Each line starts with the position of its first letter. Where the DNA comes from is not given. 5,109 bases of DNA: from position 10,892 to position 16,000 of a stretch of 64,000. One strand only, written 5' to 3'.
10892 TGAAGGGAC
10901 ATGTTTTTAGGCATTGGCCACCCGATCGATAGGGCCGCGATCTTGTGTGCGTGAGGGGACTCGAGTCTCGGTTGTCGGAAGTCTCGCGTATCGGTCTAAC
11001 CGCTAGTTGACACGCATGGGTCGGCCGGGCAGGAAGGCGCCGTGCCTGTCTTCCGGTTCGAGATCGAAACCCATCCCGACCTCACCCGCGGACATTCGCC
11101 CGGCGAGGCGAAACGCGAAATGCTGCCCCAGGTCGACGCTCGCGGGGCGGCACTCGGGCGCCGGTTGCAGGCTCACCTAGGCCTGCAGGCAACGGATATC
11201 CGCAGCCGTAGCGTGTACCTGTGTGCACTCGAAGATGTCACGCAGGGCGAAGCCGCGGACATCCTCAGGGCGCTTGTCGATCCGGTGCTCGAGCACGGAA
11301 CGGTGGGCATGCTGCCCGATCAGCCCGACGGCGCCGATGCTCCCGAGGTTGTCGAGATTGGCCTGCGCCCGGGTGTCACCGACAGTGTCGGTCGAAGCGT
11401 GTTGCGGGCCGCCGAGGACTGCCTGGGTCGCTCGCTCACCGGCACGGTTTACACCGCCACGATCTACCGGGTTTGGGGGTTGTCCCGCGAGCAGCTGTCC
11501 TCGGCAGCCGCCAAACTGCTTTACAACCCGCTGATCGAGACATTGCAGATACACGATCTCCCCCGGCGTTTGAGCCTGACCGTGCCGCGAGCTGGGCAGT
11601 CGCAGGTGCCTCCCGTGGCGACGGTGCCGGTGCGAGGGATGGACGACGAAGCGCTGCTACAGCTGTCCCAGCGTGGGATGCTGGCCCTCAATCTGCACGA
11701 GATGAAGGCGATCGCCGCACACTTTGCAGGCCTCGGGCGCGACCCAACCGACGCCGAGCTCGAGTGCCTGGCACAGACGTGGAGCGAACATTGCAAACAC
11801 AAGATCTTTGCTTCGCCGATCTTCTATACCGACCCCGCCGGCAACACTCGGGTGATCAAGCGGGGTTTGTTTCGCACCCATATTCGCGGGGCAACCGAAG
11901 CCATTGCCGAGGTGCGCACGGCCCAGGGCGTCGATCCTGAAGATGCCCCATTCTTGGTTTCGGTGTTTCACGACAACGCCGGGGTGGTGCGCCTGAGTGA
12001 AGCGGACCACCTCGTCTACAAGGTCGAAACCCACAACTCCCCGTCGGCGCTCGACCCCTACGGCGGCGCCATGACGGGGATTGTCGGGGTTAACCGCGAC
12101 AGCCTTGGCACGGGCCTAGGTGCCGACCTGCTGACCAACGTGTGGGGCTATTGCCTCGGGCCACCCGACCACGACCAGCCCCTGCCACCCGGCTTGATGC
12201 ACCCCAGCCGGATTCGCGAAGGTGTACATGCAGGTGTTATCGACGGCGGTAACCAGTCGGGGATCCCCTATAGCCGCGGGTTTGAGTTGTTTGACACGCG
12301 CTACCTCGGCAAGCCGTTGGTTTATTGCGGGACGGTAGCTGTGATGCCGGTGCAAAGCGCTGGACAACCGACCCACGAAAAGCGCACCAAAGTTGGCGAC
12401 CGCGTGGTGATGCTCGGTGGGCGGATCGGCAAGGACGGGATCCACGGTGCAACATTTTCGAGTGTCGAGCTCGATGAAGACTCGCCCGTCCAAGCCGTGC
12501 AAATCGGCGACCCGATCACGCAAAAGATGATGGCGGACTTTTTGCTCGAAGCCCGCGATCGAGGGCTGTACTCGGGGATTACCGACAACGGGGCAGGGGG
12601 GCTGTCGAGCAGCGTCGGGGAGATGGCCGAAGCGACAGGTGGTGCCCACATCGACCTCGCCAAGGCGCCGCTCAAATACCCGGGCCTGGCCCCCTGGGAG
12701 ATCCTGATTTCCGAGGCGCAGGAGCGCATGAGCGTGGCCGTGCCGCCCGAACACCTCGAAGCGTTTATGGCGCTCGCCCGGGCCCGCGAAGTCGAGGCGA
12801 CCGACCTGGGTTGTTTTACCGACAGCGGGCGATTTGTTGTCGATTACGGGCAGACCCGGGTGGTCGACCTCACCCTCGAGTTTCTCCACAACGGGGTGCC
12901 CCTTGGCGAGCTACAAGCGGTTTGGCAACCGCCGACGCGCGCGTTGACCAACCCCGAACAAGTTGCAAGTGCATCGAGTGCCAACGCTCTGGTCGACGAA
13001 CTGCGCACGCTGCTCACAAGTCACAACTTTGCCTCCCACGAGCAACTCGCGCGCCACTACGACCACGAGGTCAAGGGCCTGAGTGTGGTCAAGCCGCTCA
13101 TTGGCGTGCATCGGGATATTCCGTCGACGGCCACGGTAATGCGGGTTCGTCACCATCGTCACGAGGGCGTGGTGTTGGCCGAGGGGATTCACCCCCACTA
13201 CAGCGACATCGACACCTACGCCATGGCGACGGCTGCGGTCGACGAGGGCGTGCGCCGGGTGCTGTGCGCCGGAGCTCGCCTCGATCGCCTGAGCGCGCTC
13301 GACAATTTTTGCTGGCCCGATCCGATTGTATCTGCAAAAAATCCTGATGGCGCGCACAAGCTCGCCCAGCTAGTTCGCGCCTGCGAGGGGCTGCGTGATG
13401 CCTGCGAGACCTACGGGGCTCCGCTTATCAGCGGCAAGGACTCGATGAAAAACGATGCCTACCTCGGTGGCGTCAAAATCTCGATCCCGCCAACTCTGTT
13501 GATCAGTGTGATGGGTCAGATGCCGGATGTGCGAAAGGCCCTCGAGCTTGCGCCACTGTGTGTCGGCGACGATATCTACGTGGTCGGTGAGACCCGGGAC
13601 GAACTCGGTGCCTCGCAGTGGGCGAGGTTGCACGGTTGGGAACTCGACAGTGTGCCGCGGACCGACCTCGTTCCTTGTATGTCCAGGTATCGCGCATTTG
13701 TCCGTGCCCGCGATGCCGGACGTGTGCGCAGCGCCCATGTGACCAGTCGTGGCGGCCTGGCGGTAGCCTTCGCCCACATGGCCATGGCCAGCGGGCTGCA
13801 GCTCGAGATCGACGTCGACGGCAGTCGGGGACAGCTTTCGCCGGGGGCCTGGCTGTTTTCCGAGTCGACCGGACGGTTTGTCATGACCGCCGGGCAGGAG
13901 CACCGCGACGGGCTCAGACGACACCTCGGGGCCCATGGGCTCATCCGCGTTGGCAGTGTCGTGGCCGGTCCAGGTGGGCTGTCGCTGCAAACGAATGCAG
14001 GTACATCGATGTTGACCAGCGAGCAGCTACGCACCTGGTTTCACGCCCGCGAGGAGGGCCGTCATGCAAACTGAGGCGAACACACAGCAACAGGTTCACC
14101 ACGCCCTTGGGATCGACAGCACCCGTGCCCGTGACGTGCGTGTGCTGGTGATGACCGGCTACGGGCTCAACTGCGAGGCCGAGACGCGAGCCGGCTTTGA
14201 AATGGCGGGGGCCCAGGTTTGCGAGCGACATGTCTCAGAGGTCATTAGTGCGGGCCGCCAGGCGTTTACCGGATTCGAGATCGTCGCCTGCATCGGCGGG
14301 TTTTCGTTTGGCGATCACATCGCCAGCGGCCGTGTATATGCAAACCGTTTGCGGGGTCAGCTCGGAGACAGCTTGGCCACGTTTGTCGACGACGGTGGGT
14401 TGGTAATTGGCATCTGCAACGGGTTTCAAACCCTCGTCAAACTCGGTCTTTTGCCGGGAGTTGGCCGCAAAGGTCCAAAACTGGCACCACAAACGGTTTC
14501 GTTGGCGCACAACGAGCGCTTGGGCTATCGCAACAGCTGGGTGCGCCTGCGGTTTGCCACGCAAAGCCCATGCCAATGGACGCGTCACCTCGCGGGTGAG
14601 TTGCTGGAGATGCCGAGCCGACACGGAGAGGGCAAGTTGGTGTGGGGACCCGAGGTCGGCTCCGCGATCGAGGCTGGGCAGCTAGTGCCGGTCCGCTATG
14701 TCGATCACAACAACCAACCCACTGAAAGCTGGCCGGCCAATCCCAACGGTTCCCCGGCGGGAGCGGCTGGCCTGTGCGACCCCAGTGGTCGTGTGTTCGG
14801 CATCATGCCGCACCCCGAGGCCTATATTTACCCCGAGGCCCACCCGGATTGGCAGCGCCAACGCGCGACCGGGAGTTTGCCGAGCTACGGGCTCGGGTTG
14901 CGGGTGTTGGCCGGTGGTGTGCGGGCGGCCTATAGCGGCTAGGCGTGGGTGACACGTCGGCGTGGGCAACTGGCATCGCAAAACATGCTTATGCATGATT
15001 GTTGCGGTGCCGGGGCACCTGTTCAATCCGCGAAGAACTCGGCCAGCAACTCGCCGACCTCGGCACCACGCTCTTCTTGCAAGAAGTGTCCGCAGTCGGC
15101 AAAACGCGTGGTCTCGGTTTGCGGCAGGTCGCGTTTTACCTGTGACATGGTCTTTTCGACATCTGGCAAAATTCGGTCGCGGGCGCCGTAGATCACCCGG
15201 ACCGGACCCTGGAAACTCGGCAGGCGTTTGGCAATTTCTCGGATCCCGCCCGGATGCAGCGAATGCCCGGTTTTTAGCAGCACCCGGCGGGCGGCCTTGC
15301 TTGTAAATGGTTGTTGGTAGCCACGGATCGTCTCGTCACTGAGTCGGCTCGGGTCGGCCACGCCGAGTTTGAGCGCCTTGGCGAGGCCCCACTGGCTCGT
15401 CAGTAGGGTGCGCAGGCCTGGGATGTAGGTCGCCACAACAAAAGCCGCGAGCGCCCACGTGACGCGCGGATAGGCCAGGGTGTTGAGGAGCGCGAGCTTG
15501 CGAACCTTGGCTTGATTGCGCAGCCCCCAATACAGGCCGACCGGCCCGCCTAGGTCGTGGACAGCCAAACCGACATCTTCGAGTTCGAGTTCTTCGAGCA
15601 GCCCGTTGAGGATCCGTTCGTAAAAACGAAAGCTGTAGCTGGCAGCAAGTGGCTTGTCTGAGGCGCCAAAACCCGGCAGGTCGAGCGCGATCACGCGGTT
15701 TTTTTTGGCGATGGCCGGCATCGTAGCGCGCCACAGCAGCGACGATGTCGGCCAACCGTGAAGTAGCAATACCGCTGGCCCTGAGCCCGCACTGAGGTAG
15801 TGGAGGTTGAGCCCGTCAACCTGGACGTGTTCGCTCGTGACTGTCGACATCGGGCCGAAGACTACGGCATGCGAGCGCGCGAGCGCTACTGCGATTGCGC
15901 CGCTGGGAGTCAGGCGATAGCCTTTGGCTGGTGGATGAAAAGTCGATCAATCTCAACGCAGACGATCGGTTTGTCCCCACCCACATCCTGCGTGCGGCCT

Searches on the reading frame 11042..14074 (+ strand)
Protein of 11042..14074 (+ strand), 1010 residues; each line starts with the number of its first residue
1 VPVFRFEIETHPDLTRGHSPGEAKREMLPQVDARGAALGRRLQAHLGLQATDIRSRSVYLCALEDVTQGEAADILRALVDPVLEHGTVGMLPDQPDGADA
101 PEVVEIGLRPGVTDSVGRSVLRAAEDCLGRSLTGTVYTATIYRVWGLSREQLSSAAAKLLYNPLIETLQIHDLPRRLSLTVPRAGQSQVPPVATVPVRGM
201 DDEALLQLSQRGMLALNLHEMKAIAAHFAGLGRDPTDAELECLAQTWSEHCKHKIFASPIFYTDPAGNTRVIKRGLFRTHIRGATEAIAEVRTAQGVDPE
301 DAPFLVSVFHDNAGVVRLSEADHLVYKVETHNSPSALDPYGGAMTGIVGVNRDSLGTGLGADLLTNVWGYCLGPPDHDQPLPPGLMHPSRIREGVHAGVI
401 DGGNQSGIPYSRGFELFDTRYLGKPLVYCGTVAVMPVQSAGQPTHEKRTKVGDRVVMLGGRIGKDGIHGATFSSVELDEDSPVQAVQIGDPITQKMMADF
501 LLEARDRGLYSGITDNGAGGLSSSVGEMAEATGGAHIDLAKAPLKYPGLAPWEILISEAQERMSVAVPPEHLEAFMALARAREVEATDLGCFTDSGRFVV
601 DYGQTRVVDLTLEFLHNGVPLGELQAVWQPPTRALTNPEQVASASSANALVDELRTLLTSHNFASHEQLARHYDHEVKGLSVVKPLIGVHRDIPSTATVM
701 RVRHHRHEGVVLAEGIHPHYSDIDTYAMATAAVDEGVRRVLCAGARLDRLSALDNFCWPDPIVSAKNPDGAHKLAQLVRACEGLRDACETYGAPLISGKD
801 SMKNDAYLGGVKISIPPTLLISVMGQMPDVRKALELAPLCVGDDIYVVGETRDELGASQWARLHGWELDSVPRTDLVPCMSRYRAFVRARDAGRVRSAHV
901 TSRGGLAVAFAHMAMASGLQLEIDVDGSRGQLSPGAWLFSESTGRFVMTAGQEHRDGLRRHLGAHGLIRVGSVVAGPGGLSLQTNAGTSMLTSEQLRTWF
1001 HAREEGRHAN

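Call 34: search_protein_families(library=pfam, proteins=[window:11042-14074:+], max_evalue=0.00001)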
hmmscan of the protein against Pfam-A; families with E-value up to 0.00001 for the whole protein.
window:11042-14074:+ (1010 aa): 3 families
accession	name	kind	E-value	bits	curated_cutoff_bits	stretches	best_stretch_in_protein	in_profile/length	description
PF02769.27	AIRS_C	-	1.1e-43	149.5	23.1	2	450-601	1-154/156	AIR synthase related protein, C-terminal domain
PF18072.6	FGAR-AT_linker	-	5.7e-19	68.8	26.6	1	207-254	3-50/50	Formylglycinamide ribonucleotide amidotransferase linker domain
PF00586.29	AIRS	-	6.6e-18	65.6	24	2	311-433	2-110/112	AIR synthase related protein, N-terminal domain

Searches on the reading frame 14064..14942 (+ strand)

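Call 34: search_protein_families(library=pfam, proteins=[window:14064-14942:+], max_evalue=0.00001)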
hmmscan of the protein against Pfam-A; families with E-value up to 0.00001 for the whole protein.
window:14064-14942:+ (292 aa): 1 family
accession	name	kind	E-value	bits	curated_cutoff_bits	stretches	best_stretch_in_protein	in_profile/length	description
PF13507.12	GATase_5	-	4.5e-65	219.8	27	1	25-269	2-244/260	CobB/CobQ-like glutamine amidotransferase domain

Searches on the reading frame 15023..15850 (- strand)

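Call 34: search_protein_families(library=pfam, proteins=[window:15023-15850:-], max_evalue=0.00001)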
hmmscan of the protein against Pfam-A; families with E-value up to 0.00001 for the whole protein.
window:15023-15850:- (275 aa): 3 families
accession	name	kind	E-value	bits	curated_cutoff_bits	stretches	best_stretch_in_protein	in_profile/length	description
PF00561.26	Abhydrolase_1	-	3.6e-32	112.4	25.8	1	25-261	1-244/245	alpha/beta hydrolase fold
PF12697.13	Abhydrolase_6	-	5.6e-19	70.1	26.3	1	27-265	1-214/217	Alpha/beta hydrolase family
PF12146.15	Hydrolase_4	-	4e-07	30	27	1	26-232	6-209/239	Serine aminopeptidase, S33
